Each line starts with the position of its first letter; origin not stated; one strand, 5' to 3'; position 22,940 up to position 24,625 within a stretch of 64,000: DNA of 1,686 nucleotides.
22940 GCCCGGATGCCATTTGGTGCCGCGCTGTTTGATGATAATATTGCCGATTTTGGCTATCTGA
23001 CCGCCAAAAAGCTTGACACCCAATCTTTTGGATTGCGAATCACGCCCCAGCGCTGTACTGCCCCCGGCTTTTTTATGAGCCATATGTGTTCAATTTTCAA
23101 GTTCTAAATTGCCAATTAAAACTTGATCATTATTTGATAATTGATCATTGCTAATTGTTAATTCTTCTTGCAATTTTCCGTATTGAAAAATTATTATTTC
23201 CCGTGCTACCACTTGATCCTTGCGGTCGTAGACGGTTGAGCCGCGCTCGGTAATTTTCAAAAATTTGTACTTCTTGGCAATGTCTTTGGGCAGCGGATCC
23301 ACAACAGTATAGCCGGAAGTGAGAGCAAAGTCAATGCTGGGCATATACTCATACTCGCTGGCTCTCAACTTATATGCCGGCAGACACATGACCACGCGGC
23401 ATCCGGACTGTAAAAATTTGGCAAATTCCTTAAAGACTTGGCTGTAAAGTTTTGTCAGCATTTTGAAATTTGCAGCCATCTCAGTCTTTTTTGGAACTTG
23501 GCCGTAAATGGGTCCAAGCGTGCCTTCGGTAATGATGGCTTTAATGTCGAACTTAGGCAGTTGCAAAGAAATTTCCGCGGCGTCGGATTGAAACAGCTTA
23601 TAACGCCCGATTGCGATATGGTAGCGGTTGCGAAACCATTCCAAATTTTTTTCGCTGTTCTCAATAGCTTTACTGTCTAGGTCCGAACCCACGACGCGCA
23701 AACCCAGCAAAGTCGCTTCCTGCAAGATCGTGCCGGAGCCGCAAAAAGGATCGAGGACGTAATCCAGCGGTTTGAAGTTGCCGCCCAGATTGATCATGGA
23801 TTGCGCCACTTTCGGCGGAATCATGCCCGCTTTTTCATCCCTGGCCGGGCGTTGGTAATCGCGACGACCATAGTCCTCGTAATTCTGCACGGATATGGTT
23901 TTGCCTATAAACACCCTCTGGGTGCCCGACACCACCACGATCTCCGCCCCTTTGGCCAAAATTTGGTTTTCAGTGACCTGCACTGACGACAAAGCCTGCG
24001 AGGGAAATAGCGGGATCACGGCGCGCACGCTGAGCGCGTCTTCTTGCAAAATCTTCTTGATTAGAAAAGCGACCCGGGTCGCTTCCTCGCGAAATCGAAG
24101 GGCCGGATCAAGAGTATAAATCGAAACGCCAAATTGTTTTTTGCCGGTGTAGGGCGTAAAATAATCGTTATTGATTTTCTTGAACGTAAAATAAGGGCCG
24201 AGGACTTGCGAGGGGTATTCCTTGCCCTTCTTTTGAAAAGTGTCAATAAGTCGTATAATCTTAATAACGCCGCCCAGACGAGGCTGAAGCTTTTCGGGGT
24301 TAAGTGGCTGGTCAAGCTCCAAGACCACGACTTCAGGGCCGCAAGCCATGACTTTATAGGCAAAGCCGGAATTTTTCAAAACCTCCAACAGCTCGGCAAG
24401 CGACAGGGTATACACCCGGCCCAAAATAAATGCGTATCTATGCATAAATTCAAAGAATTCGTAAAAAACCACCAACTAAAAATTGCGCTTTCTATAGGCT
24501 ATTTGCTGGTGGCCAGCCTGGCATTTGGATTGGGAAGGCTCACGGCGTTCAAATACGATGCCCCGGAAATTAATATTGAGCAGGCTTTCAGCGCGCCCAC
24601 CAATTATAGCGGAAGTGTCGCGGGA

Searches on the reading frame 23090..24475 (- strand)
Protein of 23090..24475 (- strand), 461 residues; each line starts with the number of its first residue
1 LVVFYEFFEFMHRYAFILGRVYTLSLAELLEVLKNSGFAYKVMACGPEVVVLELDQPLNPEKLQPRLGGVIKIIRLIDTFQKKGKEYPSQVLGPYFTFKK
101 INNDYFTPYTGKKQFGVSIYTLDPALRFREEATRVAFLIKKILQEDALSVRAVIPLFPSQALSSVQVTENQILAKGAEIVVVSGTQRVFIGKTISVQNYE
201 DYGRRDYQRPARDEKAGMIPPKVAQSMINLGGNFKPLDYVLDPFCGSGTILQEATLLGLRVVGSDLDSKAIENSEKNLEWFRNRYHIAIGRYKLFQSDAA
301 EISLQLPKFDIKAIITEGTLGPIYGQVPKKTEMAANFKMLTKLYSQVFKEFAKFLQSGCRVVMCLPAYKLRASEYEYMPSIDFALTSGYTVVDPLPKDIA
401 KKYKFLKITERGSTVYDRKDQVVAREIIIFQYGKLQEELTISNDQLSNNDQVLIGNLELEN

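Call 4: search_protein_families(library=pfam, proteins=[window:23090-24475:-], max_evalue=1)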
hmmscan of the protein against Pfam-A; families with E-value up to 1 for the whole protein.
window:23090-24475:- (461 aa): 11 families
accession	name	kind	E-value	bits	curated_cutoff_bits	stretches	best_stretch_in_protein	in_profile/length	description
PF01170.24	UPF0020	-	2.5e-11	44.1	22.3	1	214-370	7-171/197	RMKL-like, methyltransferase domain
PF01555.25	N6_N4_Mtase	-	1.9e-08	35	26.7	1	216-275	163-220/221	DNA methylase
PF13847.12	Methyltransf_31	-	2.6e-07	30.8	27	1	240-372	7-124/145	Methyltransferase domain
PF13649.12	Methyltransf_25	-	0.0014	19.7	27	1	240-311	1-67/97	Methyltransferase domain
PF08241.18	Methyltransf_11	-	0.013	16.6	21.2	1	242-311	2-63/95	Methyltransferase domain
PF09445.16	Methyltransf_15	-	0.03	14.3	22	1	239-292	3-56/165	RNA cap guanine-N2 methyltransferase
PF01795.25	Methyltransf_5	-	0.046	13.6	27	1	249-303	37-89/309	MraW methylase family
PF06325.19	PrmA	-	0.048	13.6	22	1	235-280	160-206/296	Ribosomal protein L11 methyltransferase (PrmA)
PF03602.21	Cons_hypoth95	-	0.049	13.7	24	1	238-285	43-91/182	Conserved hypothetical protein 95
PF08242.18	Methyltransf_12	-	0.057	14.6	30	1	245-311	5-68/98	Methyltransferase domain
PF11599.14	AviRa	-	0.12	12.2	25.7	1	240-279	55-98/232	RRNA methyltransferase AviRa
